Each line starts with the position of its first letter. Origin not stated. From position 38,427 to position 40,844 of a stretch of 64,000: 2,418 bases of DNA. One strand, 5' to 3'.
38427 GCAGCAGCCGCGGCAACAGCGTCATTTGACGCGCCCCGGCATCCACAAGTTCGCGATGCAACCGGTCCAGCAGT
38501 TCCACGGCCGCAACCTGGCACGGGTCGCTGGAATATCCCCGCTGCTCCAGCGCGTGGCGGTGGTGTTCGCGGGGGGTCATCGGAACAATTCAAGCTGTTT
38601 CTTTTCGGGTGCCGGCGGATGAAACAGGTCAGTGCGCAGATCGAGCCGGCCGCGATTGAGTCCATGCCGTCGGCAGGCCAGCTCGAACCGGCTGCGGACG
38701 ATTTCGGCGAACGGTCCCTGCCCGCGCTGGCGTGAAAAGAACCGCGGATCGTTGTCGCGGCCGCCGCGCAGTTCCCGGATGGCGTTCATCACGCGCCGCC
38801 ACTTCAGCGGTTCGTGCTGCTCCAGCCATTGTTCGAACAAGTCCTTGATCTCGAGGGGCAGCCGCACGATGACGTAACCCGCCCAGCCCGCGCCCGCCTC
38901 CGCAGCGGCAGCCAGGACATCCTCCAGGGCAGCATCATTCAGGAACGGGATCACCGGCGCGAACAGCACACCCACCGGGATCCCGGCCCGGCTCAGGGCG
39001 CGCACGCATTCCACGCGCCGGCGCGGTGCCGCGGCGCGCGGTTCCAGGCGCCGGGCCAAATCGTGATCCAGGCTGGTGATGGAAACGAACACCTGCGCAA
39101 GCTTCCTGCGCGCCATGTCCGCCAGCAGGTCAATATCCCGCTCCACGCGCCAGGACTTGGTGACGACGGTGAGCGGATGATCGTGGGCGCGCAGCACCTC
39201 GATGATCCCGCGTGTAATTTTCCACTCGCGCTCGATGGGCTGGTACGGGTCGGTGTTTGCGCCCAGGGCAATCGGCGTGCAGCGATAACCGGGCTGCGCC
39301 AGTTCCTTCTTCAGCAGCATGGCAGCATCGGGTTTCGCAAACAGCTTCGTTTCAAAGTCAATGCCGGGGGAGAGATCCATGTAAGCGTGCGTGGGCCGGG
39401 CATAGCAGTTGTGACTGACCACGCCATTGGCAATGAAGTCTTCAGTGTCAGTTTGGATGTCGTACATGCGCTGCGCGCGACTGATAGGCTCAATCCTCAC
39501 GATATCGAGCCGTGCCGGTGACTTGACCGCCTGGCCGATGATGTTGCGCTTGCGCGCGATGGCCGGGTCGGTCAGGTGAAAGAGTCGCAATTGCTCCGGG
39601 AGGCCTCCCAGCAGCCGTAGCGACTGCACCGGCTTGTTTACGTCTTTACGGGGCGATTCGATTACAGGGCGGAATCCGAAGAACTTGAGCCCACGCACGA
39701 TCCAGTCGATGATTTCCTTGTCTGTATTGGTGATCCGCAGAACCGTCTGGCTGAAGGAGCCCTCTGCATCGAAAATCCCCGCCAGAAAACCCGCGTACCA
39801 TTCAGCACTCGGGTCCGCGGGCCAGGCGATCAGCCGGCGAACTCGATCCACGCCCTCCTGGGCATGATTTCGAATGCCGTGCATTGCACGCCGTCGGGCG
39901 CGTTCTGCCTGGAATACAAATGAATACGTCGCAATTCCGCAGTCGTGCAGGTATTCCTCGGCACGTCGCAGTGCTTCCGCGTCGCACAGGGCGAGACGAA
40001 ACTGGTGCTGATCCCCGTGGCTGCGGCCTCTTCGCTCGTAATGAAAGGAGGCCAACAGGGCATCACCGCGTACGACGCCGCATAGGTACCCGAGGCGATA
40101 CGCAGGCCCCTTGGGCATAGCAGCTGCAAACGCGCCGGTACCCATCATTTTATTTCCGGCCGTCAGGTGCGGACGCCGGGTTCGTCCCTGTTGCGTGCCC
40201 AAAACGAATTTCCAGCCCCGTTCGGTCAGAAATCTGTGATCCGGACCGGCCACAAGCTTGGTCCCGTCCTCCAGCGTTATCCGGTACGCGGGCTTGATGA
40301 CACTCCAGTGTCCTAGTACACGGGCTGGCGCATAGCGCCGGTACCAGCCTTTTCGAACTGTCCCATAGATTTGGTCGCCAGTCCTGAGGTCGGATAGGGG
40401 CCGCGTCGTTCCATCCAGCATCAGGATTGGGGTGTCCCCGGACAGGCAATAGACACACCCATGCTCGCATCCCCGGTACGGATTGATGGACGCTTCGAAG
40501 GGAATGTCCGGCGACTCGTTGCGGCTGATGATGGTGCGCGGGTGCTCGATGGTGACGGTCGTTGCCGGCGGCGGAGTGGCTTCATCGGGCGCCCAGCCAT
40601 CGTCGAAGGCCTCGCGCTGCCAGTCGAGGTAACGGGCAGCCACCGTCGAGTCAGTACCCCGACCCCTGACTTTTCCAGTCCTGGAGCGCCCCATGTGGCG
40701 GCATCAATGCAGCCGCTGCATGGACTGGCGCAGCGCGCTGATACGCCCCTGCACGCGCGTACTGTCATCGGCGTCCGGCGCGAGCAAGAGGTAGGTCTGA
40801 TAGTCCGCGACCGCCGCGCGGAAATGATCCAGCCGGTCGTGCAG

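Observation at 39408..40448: Full-length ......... intein inserted inside the CxxxCxxC iron-sulfur motif of a PA0069-type radical SAM protein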

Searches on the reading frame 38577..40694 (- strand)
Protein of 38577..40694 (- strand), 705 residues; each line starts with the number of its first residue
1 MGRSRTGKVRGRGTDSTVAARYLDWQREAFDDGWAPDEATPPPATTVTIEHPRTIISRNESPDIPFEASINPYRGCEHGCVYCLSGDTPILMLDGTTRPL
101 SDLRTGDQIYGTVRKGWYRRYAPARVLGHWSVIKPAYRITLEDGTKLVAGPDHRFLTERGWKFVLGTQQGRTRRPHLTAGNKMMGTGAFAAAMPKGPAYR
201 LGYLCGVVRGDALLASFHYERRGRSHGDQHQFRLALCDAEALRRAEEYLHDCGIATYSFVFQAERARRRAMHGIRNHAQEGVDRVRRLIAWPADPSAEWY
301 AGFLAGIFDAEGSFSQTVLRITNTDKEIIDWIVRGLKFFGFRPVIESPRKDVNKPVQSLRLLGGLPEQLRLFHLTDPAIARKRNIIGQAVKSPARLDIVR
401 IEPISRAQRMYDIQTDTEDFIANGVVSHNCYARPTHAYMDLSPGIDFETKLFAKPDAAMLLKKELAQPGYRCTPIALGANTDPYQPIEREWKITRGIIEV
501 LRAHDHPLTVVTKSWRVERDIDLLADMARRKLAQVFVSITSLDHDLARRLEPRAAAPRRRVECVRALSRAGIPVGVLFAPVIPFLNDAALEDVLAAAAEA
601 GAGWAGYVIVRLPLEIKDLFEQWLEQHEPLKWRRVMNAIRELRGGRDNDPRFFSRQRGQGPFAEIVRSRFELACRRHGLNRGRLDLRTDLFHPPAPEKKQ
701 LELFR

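Call 4: search_protein_families(library=pfam, proteins=[window:38577-40694:-], max_evalue=1)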
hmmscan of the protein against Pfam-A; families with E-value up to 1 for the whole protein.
window:38577-40694:- (705 aa): 5 families
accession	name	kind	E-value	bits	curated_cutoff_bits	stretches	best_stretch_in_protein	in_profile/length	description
PF04055.27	Radical_SAM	-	1.9e-15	57.9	29.5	2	472-594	46-163/166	Radical SAM superfamily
PF14528.11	LAGLIDADG_3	-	2.3e-07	31.4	22.5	1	298-357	1-64/82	LAGLIDADG-like domain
PF14890.11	Intein_splicing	-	1.3e-06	28.8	35.8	2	398-429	123-155/155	Intein splicing domain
PF20903.3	SPL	-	0.14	11.4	27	1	508-584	166-236/338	Spore photoproduct lyase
PF16263.11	DUF4917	-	0.27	11.1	28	1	485-544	222-280/311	Domain of unknown function (DUF4917)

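Call 5: search_protein_families(library=ncbifam, proteins=[window:38577-40694:-], max_evalue=1)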
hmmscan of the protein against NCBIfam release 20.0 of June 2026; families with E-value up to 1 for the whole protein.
window:38577-40694:- (705 aa): 15 families
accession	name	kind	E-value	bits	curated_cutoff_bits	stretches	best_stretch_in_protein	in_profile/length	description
NF033668.1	rSAM_PA0069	hypoth_equivalog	7.6e-143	475.7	360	2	429-704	73-348/348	PA0069 family radical SAM protein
NF038136.1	rSAM_Rv_intein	exception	4.8e-140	468.1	700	1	55-629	47-536/574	intein-containing Rv2578c family radical SAM protein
NF038135.1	rSAM_Rv2578c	equivalog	5.6e-64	216.2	430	1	53-630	46-280/317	Rv2578c family radical SAM protein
TIGR04470.1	rSAM_mob_pairB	equivalog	2.4e-18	66.5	410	2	469-588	67-182/285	radical SAM mobile pair protein B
TIGR01445.1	intein_Nterm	domain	3.6e-05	24.7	24.5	1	83-157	1-83/83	intein N-terminal splicing region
NF005852.0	PRK07773.1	equivalog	4.8e-05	21.8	780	1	83-164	398-481/886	replicative DNA helicase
NF038162.1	RtcB_rel_intein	exception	9.1e-05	20.6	1150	1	397-433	543-582/961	intein-containing RtcB family protein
NF011418.0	PRK14845.1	equivalog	0.00014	19.8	756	1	394-430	439-475/1049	translation initiation factor IF-2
NF003158.0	PRK04132.1-3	equivalog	0.00077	16.6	1750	1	132-170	700-738/1437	replication factor C small subunit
TIGR01443.1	intein_Cterm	domain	0.0019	18.4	15.6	1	411-430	3-24/24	intein C-terminal splicing region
NF007072.0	PRK09519.1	equivalog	0.0073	14.7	1024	1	142-209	313-375/790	intein-containing recombinase RecA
NF038098.1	GyrA_w_intein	exception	0.012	13.4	1850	1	407-452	513-560/1232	intein-containing DNA gyrase subunit A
TIGR04070.1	photo_TT_lyase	equivalog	0.013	14.5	400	1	480-585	138-237/338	spore photoproduct lyase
NF006207.0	PRK08332.1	equivalog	0.15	9.1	2400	0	134-170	946-982/1684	vitamin B12-dependent ribonucleotide reductase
NF007079.0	PRK09532.1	equivalog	0.21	9.7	1525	1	81-160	773-853/876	DNA polymerase III subunit alpha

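Call 6: find_homologous_proteins(query=window:38577-40694:-)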
Query window:38577-40694:- (705 aa): 7992 proteins with E <= 0.001 among 8000 candidates; the best 120 are listed.
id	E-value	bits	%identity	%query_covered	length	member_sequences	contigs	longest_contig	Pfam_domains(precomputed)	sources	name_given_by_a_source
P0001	0.0e+0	1604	100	98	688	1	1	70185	PF04055.28,PF14528.12,PF14890.12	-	-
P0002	0.0e+0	1357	82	100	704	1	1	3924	PF04055.28,PF14528.12,PF14890.12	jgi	jgi:DNA repair photolyase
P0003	0.0e+0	1295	79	100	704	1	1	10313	PF04055.28,PF14528.12,PF14890.12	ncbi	-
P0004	0.0e+0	1282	77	100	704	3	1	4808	PF04055.28,PF14528.12,PF14890.12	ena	-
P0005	0.0e+0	1263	77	100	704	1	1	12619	PF04055.28,PF14890.12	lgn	-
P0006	0.0e+0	1096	67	100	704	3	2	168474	PF04055.28,PF14528.12,PF14890.12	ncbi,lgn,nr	ncbi:MAG: PA0069 family radical SAM protein [Gammaproteobacteria bacterium]|nr:PA0069 family radical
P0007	0.0e+0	1070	67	97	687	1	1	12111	PF04055.28,PF14890.12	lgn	-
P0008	0.0e+0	1040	64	99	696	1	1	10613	PF04055.28,PF14890.12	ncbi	-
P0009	0.0e+0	1029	65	99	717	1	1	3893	PF04055.28,PF14528.12,PF14890.12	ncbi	-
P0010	1.8e-297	1007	64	99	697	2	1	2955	PF04055.28,PF14890.12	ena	-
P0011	2.5e-297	1006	64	99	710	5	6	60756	PF04055.28,PF14528.12,PF14890.12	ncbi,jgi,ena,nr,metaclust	ncbi:MAG: hypothetical protein A3F74_09150 [Betaproteobacteria bacterium RIFCSPLOWO2_12_FULL_62_58]|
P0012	2.8e-297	1006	64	99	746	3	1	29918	PF04055.28,PF14528.12,PF14890.12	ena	-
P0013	1.2e-296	1004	63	99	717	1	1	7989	PF04055.28,PF14528.12,PF14890.12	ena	-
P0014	1.5e-296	1004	63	99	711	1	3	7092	PF04055.28,PF14528.12,PF14890.12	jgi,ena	-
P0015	1.9e-296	1003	63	99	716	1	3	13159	PF04055.28,PF14890.12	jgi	-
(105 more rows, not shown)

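Call 33: find_encoding_contigs(protein=P0006, flank=5000, max_places=3)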
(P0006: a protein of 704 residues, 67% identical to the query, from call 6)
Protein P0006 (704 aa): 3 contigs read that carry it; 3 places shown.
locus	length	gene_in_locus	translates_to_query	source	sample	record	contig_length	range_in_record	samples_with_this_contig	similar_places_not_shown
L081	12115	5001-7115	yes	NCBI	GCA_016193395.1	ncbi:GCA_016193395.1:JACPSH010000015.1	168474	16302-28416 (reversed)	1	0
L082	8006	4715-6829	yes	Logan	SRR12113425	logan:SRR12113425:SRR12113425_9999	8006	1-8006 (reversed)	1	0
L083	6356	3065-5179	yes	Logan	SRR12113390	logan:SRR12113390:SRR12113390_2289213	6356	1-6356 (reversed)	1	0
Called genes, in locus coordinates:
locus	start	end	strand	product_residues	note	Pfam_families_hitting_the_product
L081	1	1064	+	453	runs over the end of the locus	PF00089:Trypsin, PF13365:Trypsin_2, PF00595:PDZ, PF13180:PDZ_2, PF17820:PDZ_6, PF00595:PDZ (weak), PF13180:PDZ_2 (weak), PF17820:PDZ_6 (weak), +1 more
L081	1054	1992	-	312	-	PF00126:HTH_1, PF03466:LysR_substrate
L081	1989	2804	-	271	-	PF00702:Hydrolase, PF12710:HAD, PF13419:HAD_2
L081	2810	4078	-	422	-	PF01442:Apolipoprotein (weak), PF02646:RmuC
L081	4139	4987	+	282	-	PF13369:Transglut_core2, PF13371:TPR_9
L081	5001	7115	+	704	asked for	PF14890:Intein_splicing (faint), PF14528:LAGLIDADG_3 (faint), PF04055:Radical_SAM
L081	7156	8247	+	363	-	PF03969:AFG1_ATPase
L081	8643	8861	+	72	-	-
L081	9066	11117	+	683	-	PF00009:GTP_EFTU, PF01926:MMR_HSR1 (weak), PF22042:EF-G_D2, PF14492:EFG_III, PF03764:EFG_IV, PF00679:EFG_C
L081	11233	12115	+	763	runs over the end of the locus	PF03460:NIR_SIR_ferr, PF01077:NIR_SIR, PF03460:NIR_SIR_ferr, PF01077:NIR_SIR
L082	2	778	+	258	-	?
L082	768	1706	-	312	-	PF00126:HTH_1, PF03466:LysR_substrate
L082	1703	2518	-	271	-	PF00702:Hydrolase, PF12710:HAD, PF13419:HAD_2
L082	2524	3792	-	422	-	PF01442:Apolipoprotein (weak), PF02646:RmuC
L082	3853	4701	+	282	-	PF13369:Transglut_core2, PF13371:TPR_9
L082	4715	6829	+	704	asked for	PF14890:Intein_splicing (faint), PF14528:LAGLIDADG_3 (faint), PF04055:Radical_SAM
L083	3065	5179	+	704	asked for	PF14890:Intein_splicing (faint), PF14528:LAGLIDADG_3 (faint), PF04055:Radical_SAM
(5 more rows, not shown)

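Call 48: predict_structure(alignment_id=A2)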
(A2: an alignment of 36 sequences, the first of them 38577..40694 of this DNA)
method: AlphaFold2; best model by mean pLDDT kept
length: 705 residues; sequences in the alignment: 36
mean_pLDDT: 72.8   pTM: 0.49
mean pLDDT of the five models: 72.8, 69.5, 66.3, 65.2, 64.3
residues with pLDDT >= 90: 175; 70-90: 271; 50-70: 135; < 50: 124
segments of 3 or more residues with pLDDT < 50: 1-29, 59-65, 76-81, 156-184, 391-394, 418-449, 649-654, 699-705
pLDDT, mean of each block of 10 residues (from residue 1): 32 27 33 64 62 63 55 48 70 81 83 59 71 67 68 46 35 34 53 89 94 83 73 85 92 90 72 88 91 93 94 82 89 93 81 75 77 85 69 57 71 58 28 34 40 82 88 82 77 93 95 87 96 92 82 79 96 89 88 96 86 54 79 86 64 55 89 93 84 71 40
secondary structure, 60 per line:
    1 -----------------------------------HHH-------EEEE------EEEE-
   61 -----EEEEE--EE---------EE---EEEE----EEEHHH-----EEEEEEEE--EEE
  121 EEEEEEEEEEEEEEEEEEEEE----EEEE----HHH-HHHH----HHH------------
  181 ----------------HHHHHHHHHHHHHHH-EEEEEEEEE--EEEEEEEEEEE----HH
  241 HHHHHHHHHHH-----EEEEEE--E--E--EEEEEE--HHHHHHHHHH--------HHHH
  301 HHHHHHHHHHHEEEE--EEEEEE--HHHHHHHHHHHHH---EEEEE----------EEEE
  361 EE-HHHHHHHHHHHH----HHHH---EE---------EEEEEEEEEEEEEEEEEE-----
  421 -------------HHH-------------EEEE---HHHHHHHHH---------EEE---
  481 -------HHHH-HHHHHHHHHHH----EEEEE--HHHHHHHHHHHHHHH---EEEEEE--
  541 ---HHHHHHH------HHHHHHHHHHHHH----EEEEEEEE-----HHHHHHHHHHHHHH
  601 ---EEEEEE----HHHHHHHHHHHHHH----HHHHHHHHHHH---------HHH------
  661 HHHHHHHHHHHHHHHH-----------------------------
elements in order (helices of 4 or more, strands of 3 or more residues): E46-49 E56-59 E66-70 E89-92 E97-99 E108-115 E118-141 E146-149 H158-161 H197-211 E213-221 E224-234 H239-251 E257-262 E271-276 H279-288 H297-311 E312-315 E318-323 H326-338 E342-346 E357-362 H364-375 H380-383 E398-415 E450-453 H457-465 E475-477 H488-491 H493-503 E508-512 H515-529 E533-538 H544-550 H557-569 E574-581 H587-600 E604-609 H614-627 H632-642 H661-676

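Call 52: fold_search(model_id=the predicted structure, library=pdb)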
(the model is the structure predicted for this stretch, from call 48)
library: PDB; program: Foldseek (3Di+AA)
matches with E <= 10: 1468; with E <= 0.001: 98
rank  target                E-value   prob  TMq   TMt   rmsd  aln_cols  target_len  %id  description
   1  1vde_B                3.6e-11  1.00  0.21  0.33  18.1       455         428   13  PI-SCEI, A HOMING ENDONUCLEASE WITH PROTEIN SPLICING ACTIVITY (released 1998-04-08)
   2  1ef0_A                8.6e-11  1.00  0.21  0.32  17.7       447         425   13  CRYSTAL STRUCTURE OF PI-SCEI MINIPRECURSOR (released 2000-06-07)
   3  1vde_A                1.1e-10  1.00  0.21  0.32  18.4       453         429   12  PI-SCEI, A HOMING ENDONUCLEASE WITH PROTEIN SPLICING ACTIVITY (released 1998-04-08)
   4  1dq3                  1.9e-10  1.00  0.20  0.30  16.7       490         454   13  CRYSTAL STRUCTURE OF AN ARCHAEAL INTEIN-ENCODED HOMING ENDONUCLEASE PI-PFUI (released 2000-07-05)
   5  7qss                  1.6e-09  1.00  0.18  0.28  19.5       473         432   12  Crystal structure of homing endonuclease-associated TliVMA intein (C1A) (released 2022-03-30)
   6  1ef0_B                4.3e-09  1.00  0.18  0.30  16.4       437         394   11  CRYSTAL STRUCTURE OF PI-SCEI MINIPRECURSOR (released 2000-06-07)
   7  1um2_A                4.7e-09  1.00  0.19  0.31  18.1       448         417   12  Crystal Structure of the Vma1-Derived Endonuclease with the Ligated Extein Segment (released 2004-09-22)
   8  1um2_B                5.2e-09  1.00  0.20  0.31  18.4       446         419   13  Crystal Structure of the Vma1-Derived Endonuclease with the Ligated Extein Segment (released 2004-09-22)
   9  5ak9_J                7.5e-09  1.00  0.21  0.71   3.4       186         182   16  THE CRYSTAL STRUCTURE OF I-DMOI Q42AK120M IN COMPLEX WITH ITS TARGET DNA IN THE PRESENCE OF 2MM MN (released 2015-06-17)
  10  5akf_E                7.9e-09  1.00  0.21  0.74   3.3       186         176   16  THE CRYSTAL STRUCTURE OF I-DMOI Q42AK120M IN COMPLEX WITH ITS TARGET DNA NICKED IN THE CODING STRAND A AND IN THE PRES (released 2015-06-17)
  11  5akn_A                1.2e-08  1.00  0.21  0.75   3.6       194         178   15  THE CRYSTAL STRUCTURE OF I-DMOI Q42AK120M IN COMPLEX WITH ITS TARGET DNA NICKED IN THE non-CODING STRAND B AND IN THE  (released 2015-06-17)
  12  4unc_G                1.3e-08  1.00  0.21  0.74   3.3       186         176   16  THE CRYSTAL STRUCTURE OF I-DMOI IN COMPLEX WITH ITS TARGET DNA AT 8 DAYS INCUBATION IN 5MM MN (STATE 6) (released 2014-12-17)
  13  2vs8_K                1.3e-08  1.00  0.21  0.75   3.2       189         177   15  The crystal structure of I-DmoI in complex with DNA and Mn (released 2008-11-11)
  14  4una_G                1.4e-08  1.00  0.21  0.75   3.4       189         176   16  THE CRYSTAL STRUCTURE OF I-DMOI IN COMPLEX WITH ITS TARGET DNA AT 2 DAYS INCUBATION IN 5MM MN (STATE 4) (released 2014-12-17)
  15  4ut0_K                1.4e-08  1.00  0.21  0.72   3.7       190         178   16  THE CRYSTAL STRUCTURE OF I-DMOI IN COMPLEX WITH ITS TARGET DNA AT 10 DAYS INCUBATION IN 5MM MN (STATE 7) (released 2014-12-17)
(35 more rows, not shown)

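Call 61: find_encoding_contigs(protein=P0003, flank=5000, max_places=2)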
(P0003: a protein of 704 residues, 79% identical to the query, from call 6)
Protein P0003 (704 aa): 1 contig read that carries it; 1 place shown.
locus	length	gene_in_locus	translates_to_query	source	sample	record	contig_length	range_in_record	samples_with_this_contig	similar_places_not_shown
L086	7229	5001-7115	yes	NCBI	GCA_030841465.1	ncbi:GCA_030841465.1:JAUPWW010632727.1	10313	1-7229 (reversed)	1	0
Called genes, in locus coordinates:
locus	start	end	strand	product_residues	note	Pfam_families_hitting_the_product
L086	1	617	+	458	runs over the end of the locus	PF00089:Trypsin, PF13365:Trypsin_2, PF00595:PDZ, PF12812:PDZ_1 (faint), PF13180:PDZ_2, PF17820:PDZ_6, PF13180:PDZ_2 (weak), PF17820:PDZ_6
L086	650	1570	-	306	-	PF00126:HTH_1, PF03466:LysR_substrate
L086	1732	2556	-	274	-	PF00702:Hydrolase, PF12710:HAD, PF13419:HAD_2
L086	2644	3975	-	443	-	PF02646:RmuC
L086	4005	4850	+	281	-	PF13369:Transglut_core2, PF13371:TPR_9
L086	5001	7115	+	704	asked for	PF14890:Intein_splicing (faint), PF14528:LAGLIDADG_3 (weak), PF04055:Radical_SAM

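Call 79: list_cluster_members(proteins=[P0003, P0121, P0132, P0144, P0155, P0166, P0185, P0154, P0124, P0273])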
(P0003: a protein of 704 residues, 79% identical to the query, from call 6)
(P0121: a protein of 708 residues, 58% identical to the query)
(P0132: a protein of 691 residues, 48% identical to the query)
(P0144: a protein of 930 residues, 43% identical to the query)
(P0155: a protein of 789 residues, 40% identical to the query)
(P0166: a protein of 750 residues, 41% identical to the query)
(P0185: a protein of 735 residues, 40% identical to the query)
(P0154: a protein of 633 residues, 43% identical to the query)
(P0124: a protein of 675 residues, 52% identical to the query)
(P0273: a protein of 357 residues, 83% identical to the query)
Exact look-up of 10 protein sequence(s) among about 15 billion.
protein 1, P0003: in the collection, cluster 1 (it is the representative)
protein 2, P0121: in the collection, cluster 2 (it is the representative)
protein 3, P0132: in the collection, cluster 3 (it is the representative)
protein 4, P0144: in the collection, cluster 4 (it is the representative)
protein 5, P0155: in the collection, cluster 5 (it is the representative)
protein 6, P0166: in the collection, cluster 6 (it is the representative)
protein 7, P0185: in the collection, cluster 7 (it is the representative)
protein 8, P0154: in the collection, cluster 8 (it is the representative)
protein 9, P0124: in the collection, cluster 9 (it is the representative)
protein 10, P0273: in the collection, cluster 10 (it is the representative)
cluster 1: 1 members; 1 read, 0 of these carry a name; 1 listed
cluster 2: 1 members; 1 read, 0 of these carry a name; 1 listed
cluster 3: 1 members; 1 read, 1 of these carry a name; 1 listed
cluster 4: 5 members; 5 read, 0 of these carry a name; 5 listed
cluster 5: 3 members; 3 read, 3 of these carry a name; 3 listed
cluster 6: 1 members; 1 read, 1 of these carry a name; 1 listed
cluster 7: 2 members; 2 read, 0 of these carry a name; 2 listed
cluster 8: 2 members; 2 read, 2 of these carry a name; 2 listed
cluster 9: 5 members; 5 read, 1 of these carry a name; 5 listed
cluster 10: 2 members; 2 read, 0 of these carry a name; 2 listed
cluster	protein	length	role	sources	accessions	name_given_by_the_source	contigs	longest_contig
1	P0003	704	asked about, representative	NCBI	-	-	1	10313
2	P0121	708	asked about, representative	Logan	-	-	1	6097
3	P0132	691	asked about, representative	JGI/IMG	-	DNA repair photolyase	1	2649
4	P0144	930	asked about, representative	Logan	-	-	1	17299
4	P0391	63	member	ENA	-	-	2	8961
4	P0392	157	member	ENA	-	-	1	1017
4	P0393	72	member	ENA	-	-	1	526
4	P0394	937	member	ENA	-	-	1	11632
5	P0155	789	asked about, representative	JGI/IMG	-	radical SAM superfamily enzyme YgiQ (UPF0313 family)/intein-encoded DNA endonuclease-like ...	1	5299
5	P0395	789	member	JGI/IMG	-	radical SAM superfamily enzyme YgiQ (UPF0313 family)/intein-encoded DNA endonuclease-like ...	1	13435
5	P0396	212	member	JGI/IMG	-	radical SAM superfamily enzyme YgiQ (UPF0313 family)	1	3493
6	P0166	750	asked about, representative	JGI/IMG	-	protein gp37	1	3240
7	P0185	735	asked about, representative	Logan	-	-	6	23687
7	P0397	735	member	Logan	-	-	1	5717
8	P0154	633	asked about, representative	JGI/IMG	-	DNA repair photolyase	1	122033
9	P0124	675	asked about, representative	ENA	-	-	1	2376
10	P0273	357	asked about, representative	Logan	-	-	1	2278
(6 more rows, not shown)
